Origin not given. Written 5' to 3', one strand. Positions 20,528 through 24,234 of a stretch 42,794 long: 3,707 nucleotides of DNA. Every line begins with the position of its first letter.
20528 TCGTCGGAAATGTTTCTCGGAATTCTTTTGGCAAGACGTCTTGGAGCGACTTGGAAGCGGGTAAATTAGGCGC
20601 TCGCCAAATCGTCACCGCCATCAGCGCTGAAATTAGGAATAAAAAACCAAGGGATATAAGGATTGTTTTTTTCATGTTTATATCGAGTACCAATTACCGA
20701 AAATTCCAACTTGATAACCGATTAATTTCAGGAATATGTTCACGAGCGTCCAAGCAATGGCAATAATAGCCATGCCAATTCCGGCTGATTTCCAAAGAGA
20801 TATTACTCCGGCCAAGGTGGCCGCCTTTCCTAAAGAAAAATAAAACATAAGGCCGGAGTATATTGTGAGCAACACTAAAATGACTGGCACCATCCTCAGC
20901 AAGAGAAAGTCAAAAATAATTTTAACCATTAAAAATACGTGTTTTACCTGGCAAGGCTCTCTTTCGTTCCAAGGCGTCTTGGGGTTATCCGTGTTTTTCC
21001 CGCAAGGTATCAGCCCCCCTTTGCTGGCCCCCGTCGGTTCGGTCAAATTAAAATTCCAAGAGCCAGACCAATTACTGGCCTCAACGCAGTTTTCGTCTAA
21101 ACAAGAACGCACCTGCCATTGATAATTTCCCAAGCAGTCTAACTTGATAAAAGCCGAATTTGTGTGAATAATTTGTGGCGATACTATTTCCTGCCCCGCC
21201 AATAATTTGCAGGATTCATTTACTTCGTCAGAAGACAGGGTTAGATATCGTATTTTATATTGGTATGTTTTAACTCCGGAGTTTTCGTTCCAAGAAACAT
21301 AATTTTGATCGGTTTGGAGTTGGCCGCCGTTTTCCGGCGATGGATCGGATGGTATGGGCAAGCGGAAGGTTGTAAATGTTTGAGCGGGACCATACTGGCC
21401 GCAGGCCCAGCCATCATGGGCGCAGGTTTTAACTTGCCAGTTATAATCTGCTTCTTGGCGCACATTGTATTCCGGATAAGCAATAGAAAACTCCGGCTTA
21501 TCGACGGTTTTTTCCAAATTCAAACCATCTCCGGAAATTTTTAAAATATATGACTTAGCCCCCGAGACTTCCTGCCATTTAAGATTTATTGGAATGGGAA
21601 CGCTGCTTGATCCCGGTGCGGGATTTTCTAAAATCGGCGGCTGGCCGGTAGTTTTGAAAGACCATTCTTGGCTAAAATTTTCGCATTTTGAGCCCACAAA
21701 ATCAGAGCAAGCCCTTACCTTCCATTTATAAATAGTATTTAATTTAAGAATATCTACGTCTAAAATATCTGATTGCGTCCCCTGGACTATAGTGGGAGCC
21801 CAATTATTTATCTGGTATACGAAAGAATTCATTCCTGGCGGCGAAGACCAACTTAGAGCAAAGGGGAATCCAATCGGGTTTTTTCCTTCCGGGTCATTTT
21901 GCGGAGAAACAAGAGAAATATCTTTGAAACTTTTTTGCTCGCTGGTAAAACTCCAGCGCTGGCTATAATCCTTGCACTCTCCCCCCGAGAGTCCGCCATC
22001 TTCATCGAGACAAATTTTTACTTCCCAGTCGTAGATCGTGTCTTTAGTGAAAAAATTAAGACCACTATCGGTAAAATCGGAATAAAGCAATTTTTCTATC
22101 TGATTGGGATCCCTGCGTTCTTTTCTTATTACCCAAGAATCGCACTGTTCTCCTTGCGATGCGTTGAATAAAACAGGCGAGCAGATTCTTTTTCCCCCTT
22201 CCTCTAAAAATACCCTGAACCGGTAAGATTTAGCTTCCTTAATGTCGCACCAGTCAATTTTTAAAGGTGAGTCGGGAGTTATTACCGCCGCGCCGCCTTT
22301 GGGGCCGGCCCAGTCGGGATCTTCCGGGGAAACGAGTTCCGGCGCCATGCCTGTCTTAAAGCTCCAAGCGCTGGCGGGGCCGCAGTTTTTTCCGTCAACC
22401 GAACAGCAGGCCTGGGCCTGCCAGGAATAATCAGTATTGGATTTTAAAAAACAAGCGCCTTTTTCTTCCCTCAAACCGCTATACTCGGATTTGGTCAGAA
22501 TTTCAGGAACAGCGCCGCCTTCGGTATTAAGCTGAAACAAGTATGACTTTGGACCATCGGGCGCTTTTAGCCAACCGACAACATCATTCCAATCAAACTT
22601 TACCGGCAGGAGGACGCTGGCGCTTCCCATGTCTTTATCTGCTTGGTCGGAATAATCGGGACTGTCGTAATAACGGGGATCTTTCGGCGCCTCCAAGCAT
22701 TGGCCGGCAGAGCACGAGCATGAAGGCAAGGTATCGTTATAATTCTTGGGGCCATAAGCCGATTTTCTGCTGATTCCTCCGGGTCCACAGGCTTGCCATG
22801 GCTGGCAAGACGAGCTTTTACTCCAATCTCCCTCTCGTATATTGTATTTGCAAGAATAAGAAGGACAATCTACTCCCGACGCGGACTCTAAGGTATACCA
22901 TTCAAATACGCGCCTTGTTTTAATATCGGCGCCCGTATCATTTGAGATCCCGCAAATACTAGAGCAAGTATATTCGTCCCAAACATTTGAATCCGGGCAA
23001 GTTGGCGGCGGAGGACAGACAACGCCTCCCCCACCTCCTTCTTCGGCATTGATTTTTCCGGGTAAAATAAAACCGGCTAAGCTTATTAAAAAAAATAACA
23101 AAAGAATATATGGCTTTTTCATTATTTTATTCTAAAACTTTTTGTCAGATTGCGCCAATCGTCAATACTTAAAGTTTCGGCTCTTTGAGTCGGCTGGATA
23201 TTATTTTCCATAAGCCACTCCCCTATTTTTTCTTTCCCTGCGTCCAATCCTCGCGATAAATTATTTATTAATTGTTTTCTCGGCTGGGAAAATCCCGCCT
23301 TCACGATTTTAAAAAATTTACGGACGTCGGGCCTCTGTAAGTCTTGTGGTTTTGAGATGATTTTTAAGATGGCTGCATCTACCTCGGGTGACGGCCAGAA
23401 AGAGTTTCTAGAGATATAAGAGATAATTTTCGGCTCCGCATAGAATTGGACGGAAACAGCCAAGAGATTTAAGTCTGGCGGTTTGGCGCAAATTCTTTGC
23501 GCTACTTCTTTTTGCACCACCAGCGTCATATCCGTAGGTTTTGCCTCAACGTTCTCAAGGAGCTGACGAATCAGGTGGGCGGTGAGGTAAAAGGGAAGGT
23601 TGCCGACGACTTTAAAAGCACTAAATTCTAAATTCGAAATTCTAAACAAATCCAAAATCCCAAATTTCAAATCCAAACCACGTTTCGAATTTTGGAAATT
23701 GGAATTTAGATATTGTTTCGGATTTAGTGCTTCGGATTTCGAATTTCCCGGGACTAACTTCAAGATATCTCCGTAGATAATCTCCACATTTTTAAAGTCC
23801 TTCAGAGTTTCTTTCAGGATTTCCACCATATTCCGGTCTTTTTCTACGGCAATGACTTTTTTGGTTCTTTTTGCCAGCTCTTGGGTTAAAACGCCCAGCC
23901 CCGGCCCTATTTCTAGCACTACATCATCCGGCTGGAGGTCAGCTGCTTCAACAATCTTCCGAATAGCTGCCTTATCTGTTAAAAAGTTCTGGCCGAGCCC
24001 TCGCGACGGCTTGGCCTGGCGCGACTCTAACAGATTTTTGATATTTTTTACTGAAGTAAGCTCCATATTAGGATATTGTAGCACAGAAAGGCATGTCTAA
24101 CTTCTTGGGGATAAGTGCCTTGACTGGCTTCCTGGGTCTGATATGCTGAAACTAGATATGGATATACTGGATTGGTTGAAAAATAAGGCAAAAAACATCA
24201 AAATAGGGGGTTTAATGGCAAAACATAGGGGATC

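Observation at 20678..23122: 814 aa Cys-rich five-module ectodomain fused to a VirB2-like pilin hairpin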

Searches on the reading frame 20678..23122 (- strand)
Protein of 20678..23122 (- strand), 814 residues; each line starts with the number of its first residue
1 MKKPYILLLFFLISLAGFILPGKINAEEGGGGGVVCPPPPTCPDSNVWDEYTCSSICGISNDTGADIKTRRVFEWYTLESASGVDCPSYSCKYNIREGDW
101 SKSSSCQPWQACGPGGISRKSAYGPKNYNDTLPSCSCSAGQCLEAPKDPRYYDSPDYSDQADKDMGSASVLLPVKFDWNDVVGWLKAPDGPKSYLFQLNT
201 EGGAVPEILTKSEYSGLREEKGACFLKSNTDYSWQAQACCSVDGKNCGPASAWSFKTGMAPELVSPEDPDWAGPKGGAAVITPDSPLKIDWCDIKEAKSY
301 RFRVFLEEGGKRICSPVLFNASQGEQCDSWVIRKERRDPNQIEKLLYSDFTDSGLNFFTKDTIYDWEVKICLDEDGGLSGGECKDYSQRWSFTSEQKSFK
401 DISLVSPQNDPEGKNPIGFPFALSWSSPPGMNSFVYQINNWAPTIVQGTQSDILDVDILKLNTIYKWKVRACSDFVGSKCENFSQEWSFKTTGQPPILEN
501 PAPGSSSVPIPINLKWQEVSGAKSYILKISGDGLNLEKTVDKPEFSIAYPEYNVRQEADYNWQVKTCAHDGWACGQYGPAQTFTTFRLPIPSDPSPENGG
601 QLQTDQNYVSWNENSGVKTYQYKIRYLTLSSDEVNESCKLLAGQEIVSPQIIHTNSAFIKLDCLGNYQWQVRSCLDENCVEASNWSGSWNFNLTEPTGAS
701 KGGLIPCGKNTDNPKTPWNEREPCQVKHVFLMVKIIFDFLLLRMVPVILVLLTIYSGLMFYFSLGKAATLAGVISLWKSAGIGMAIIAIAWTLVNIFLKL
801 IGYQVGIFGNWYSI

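Call 5: search_protein_families(library=pfam, proteins=[window:20678-23122:-], max_evalue=1)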
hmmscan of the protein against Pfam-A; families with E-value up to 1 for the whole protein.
window:20678-23122:- (814 aa): 1 family
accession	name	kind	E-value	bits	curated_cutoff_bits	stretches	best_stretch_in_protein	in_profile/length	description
PF08329.16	ChitinaseA_N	-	5.5e-06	26.5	21.2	2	510-577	38-100/133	Chitinase A, N-terminal domain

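Call 11: find_homologous_proteins(query=window:20678-23122:-)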
Query window:20678-23122:- (814 aa): 20 proteins with E <= 0.001 among 8000 candidates.
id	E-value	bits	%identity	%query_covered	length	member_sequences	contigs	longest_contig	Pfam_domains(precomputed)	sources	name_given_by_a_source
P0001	0.0e+0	1943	100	100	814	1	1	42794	PF08329.17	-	-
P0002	0.0e+0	1206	63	100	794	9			-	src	-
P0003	5.8e-261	887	54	87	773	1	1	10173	-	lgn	-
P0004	1.3e-237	809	48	99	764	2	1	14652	-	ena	-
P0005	1.6e-236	806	48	99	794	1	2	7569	-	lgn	-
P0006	3.7e-225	768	49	88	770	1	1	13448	-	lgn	-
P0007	2.7e-216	739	46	95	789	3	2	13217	-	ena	-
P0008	4.1e-211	722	47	87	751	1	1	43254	-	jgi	-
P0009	5.8e-211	721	47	86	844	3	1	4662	-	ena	-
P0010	6.0e-201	688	47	88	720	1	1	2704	-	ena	-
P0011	3.3e-152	527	39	95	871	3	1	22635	-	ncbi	-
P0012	2.4e-112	395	32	95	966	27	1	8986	-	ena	-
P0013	6.3e-109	383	32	93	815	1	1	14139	-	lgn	-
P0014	8.1e-102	360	34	94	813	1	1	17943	PF25788.3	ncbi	-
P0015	1.7e-101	359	34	99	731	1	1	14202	PF25788.3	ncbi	-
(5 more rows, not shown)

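Call 13: search_protein_families(library=pfam, alignment_id=A1, max_evalue=0.1)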
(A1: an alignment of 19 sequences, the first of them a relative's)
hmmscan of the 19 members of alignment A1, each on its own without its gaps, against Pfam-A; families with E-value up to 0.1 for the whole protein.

A. member 1, P0001 (814 aa): 1 family
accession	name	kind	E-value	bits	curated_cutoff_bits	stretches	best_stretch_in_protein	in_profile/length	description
PF08329.16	ChitinaseA_N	-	5.5e-06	26.5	21.2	1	510-577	38-100/133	Chitinase A, N-terminal domain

B. families by the number of members that match (of 19 scanned): 14 families
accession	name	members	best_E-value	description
PF25788.1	Ig_Rha78A_N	13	1.6e-10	Rha78A-like, N-terminal immunoglobulin domain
PF18895.5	T4SS_pilin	12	0.00014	Type IV secretion system pilin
PF16383.10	DUF4992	3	0.0017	Domain of unknown function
PF08329.16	ChitinaseA_N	2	5.5e-06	Chitinase A, N-terminal domain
PF16656.11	Pur_ac_phosph_N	2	0.002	Purple acid Phosphatase, N-terminal domain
PF16655.11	PhoD_N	2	0.0099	PhoD-like phosphatase, N-terminal domain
PF00041.27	fn3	2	0.07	Fibronectin type III domain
PF07331.16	TctB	1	0.0044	Tripartite tricarboxylate transporter TctB family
PF13205.12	Big_5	1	0.0071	Bacterial Ig-like domain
PF16101.10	PRIMA1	1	0.011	Proline-rich membrane anchor 1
PF25059.1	FN3_DSCAM-DSCAML_C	1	0.015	DSCAM/DSCAML C-terminal Fn3-like domain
PF00084.26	Sushi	1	0.027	Sushi repeat (SCR repeat)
PF12911.12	OppC_N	1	0.047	N-terminal TM domain of oligopeptide transport permease C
PF16400.11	DUF5008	1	0.048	Domain of unknown function (DUF5008)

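Call 35: find_related_loci(query=A3, collection=genome_contigs, flank=10000)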
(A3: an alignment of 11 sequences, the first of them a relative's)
Query A3 (814 aa) in genome_contigs; peptide patterns used: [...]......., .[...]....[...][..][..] (x = any residue, [..] = any of these).
62 stretches matched a pattern; 16 encode a relative of the query (tblastn E <= 1e-3); 16 distinct loci.
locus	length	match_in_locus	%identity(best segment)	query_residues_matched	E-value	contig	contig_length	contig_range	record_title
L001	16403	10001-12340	63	17-814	0e+0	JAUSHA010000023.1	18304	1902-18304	MAG: bacterium isolate E14_metabat.bin.161 E14_k141_1235861, whole genome shotgun sequence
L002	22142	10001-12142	48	113-814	0e+0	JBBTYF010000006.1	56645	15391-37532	MAG: Patescibacteria group bacterium isolate H43-bin052_1 H43_bin052_1_000000000006, whole genome shotgun sequence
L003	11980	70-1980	48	186-814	0e+0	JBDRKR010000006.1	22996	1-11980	MAG: Candidatus Nealsonbacteria bacterium isolate MEGAHIT-group-1.73 k141_1031200, whole genome shotgun sequence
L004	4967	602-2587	44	134-814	1e-171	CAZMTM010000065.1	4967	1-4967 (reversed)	MAG TPA_asm: uncultured Gammaproteobacteria bacterium isolate binchicken_co34_245 genome assembly, contig: NODE_31005_le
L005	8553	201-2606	39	1-812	3e-169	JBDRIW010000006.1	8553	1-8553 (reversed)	MAG: Candidatus Nealsonbacteria bacterium isolate MEGAHIT-group-1.605 k141_8681, whole genome shotgun sequence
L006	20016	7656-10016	38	38-814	1e-151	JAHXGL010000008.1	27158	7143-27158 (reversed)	MAG: Candidatus Nealsonbacteria bacterium isolate Unc1 Unc1_contig_8, whole genome shotgun sequence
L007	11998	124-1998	38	169-812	2e-132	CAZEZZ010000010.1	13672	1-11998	MAG TPA_asm: uncultured Candidatus Saccharibacteria bacterium isolate SRP104257_co1_235 genome assembly, contig: NODE_30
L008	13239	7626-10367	40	42-814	3e-130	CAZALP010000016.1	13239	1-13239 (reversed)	MAG TPA_asm: uncultured Candidatus Saccharibacteria bacterium isolate binchicken_co184_302 genome assembly, contig: NODE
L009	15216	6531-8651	45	113-814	0e+0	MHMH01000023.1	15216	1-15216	MAG: Candidatus Nealsonbacteria bacterium RIFCSPLOWO2_01_FULL_43_32 rifcsplowo2_01_scaffold_9551, whole genome shotgun s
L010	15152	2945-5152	30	99-811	1e-93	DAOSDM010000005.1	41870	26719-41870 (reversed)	MAG TPA_asm: Candidatus Pacearchaeota archaeon isolate AMR_MDS_1831 NODE_524_length_41870_cov_17.207581, whole genome sh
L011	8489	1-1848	31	170-809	8e-88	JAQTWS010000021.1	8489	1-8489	MAG: Candidatus Paceibacterota bacterium isolate STC_116 NODE_21010_length_8489_cov_6.116001_Sandtown_C, whole genome sh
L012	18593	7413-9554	34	121-805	5e-105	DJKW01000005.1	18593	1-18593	MAG TPA_asm: Patescibacteria group bacterium UBA6532 UBA6532_contig_29594, whole genome shotgun sequence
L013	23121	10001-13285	34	27-814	5e-76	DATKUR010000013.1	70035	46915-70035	MAG TPA_asm: Candidatus Humimicrobiaceae bacterium isolate SMAG_U14112 k141_312150, whole genome shotgun sequence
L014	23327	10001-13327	34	133-814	2e-67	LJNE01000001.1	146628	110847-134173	MAG: Parcubacteria bacterium DG_74_1 15826, whole genome shotgun sequence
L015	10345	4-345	60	190-622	2e-32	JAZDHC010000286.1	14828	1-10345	MAG: Candidatus Desantisbacteria bacterium isolate MEGAHIT-group-0.297 k141_16685832, whole genome shotgun sequence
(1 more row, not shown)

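Call 37: predict_structure(alignment_id=A1)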
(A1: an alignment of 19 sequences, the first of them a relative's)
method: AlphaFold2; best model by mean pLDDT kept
length: 814 residues; sequences in the alignment: 19
mean_pLDDT: 78.3   pTM: 0.45
mean pLDDT of the five models: 78.3, 76.1, 75.9, 74.9, 73.0
residues with pLDDT >= 90: 222; 70-90: 395; 50-70: 132; < 50: 65
segments of 3 or more residues with pLDDT < 50: 1-5, 15-35, 117-121, 123-127, 155-161, 272-275, 336-338, 340-349
pLDDT, mean of each block of 10 residues (from residue 1): 49 49 39 50 80 73 74 82 61 84 86 60 48 81 88 52 62 85 88 94 88 84 86 94 91 90 67 54 70 85 83 76 68 61 41 68 84 78 80 72 89 90 83 85 80 82 93 78 91 93 90 93 95 92 92 91 93 90 92 92 86 89 93 83 89 90 91 91 92 76 60 70 68 72 77 80 66 81 81 74 59 50
secondary structure, 60 per line:
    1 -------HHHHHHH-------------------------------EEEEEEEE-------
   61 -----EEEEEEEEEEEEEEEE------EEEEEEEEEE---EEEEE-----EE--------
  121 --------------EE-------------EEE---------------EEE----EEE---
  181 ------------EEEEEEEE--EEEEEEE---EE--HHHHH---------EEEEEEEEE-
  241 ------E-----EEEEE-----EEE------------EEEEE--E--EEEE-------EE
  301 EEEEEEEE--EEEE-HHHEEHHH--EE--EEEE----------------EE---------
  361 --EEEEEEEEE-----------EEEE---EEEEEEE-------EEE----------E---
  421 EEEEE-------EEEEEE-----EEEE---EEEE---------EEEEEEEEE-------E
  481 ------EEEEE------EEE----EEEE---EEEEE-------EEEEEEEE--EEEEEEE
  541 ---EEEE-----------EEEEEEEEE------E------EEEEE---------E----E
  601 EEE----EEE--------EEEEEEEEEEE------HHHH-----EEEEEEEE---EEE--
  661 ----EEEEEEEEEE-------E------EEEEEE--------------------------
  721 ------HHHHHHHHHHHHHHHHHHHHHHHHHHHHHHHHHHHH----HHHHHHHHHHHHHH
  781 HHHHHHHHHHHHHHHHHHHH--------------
elements in order (helices of 4 or more, strands of 3 or more residues): H8-14 E46-53 E66-81 E88-97 E101-105 E150-152 E168-170 E175-177 E193-200 E203-209 H217-221 E231-239 E253-257 E263-265 E278-282 E288-291 E299-308 E311-314 E330-333 E363-371 E383-386 E390-396 E404-406 E421-425 E433-438 E444-447 E451-454 E464-472 E487-491 E498-500 E505-508 E512-516 E524-531 E534-540 E544-547 E559-567 E581-585 E600-603 E608-610 E619-629 H636-639 E645-652 E656-658 E665-674 E689-694 H727-762 H767-800

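Call 43: fold_search(model_id=the predicted structure, library=pdb)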
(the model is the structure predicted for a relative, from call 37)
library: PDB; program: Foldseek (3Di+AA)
matches with E <= 10: 1632; with E <= 0.001: 373
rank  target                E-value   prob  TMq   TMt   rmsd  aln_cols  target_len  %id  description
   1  8qy6_A                1.1e-13  1.00  0.13  0.16  29.1       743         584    8  Structure of interleukin 6 (gp130 P496L mutant). (released 2024-02-21)
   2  8odz_D                3.0e-13  1.00  0.12  0.15  30.9       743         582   10  Cryo-EM structure of a pre-dimerized murine IL-12 complete extracellular signaling complex (Class 1). (released 2024-02-07)
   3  8q6t_I                3.5e-13  1.00  0.14  0.11  22.4       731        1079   10  Helical reconstruction of the relaxed thick filament from FIB milled left ventricular mouse myofibrils (released 2023-11-01)
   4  4yfd_A                5.9e-13  1.00  0.16  0.23  19.4       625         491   11  Crystal structure PTP delta Ig1-Fn2 in complex with IL-1RAcP (released 2015-05-06)
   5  8qy5_A                1.1e-12  1.00  0.11  0.14  22.2       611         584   10  Structure of interleukin 6. (released 2024-02-21)
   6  9fly_A                1.6e-12  1.00  0.15  0.14  24.9       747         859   10  CryoEM structure of the base (4151-5009) in the grappling hook protein A (GhpA) in the bacterium Aureispira sp. CCB-QB (released 2024-10-16)
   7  8v2b_C                3.0e-12  1.00  0.12  0.13  24.6       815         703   10  Cryo-EM structure of mouse type II OSM receptor complex: model for full extracellular assembly (released 2024-11-20)
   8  9flv_A                3.5e-12  1.00  0.15  0.25  21.4       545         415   11  CryoEM structure of the fragment-5 (2393-2807) in the grappling hook protein A (GhpA) in the bacterium Aureispira sp.  (released 2024-10-16)
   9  4yfg_A                4.4e-12  1.00  0.17  0.24  20.8       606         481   12  Crystal structure of PTP delta meA3/meB minus variant Ig1-Fn1 (released 2015-05-06)
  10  6grt_B                4.6e-12  1.00  0.11  0.13  26.2       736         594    9  Paired immunoglobulin-like receptor B (PirB) or Leukocyte immunoglobulin-like receptor subfamily B member 3 (LILRB3) f (released 2019-02-06)
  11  6tpw                  5.4e-12  1.00  0.14  0.23  15.4       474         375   14  Crystal structures of FNIII domain one through four of the human leucocyte common antigen-related protein ( LAR) (released 2020-05-13)
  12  9flp_A                6.6e-12  1.00  0.16  0.15  22.3       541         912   12  CryoEM structure of the neck (1403-2314) in the grappling hook protein A (GhpA) in the bacterium Aureispira sp. CCB-QB (released 2024-10-16)
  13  1fnf                  9.1e-12  1.00  0.17  0.33  15.0       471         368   11  FRAGMENT OF HUMAN FIBRONECTIN ENCOMPASSING TYPE-III REPEATS 7 THROUGH 10 (released 1996-01-29)
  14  6grt_A                9.6e-12  1.00  0.11  0.13  25.9       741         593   10  Paired immunoglobulin-like receptor B (PirB) or Leukocyte immunoglobulin-like receptor subfamily B member 3 (LILRB3) f (released 2019-02-06)
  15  8g4l_am               1.1e-11  1.00  0.17  0.14  20.3       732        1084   12  Cryo-EM structure of the human cardiac myosin filament (released 2023-11-01)
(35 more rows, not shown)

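Call 62: search_protein_families(library=ncbifam, proteins=[window:20678-23122:-], max_evalue=0.01)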
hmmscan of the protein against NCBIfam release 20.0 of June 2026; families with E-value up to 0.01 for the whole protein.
window:20678-23122:- (814 aa): 0 families

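Call 67: find_encoding_contigs(protein=P0002, flank=3000, max_places=3)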
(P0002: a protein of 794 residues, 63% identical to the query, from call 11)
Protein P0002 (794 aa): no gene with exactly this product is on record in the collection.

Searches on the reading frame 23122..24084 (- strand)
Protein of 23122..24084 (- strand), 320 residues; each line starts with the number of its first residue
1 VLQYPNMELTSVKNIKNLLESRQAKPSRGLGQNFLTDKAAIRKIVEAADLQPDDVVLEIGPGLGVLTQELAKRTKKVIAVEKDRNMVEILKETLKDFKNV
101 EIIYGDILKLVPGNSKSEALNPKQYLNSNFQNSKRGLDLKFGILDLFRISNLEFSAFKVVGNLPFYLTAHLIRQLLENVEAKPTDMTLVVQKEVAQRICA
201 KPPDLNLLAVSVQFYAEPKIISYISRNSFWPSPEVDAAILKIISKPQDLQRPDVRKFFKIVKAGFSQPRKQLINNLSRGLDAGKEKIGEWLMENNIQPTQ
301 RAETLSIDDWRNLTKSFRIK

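Call 9: search_protein_families(library=pfam, proteins=[window:23122-24084:-], max_evalue=0.01)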
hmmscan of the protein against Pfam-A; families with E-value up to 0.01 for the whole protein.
window:23122-24084:- (320 aa): 10 families
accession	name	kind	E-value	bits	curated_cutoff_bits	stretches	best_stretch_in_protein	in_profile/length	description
PF00398.26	RrnaAD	-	6.7e-57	193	24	1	28-316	6-260/263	Ribosomal RNA adenine dimethylase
PF13649.12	Methyltransf_25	-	6.7e-07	30.4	27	1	56-111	1-59/97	Methyltransferase domain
PF13847.12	Methyltransf_31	-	5.4e-05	23.4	27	1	52-111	3-66/145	Methyltransferase domain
PF08241.18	Methyltransf_11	-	0.00012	23.1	21.2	1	57-112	1-55/95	Methyltransferase domain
PF01135.25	PCMT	-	0.00047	20.4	20.3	1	43-106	64-132/210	Protein-L-isoaspartate(D-aspartate) O-methyltransferase (PCMT)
PF13489.12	Methyltransf_23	-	0.00062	20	27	1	40-101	9-61/164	Methyltransferase domain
PF02390.23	Methyltransf_4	-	0.00085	19.3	24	1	55-112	4-65/173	Putative methyltransferase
PF05175.20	MTS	-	0.00091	19.3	23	1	52-112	31-95/170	Methyltransferase small domain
PF09643.15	YopX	-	0.0038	17.7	22.4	1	91-163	52-120/128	YopX protein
PF01564.23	Spermine_synth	-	0.0085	16.1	22.9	0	55-106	21-72/186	Spermine/spermidine synthase domain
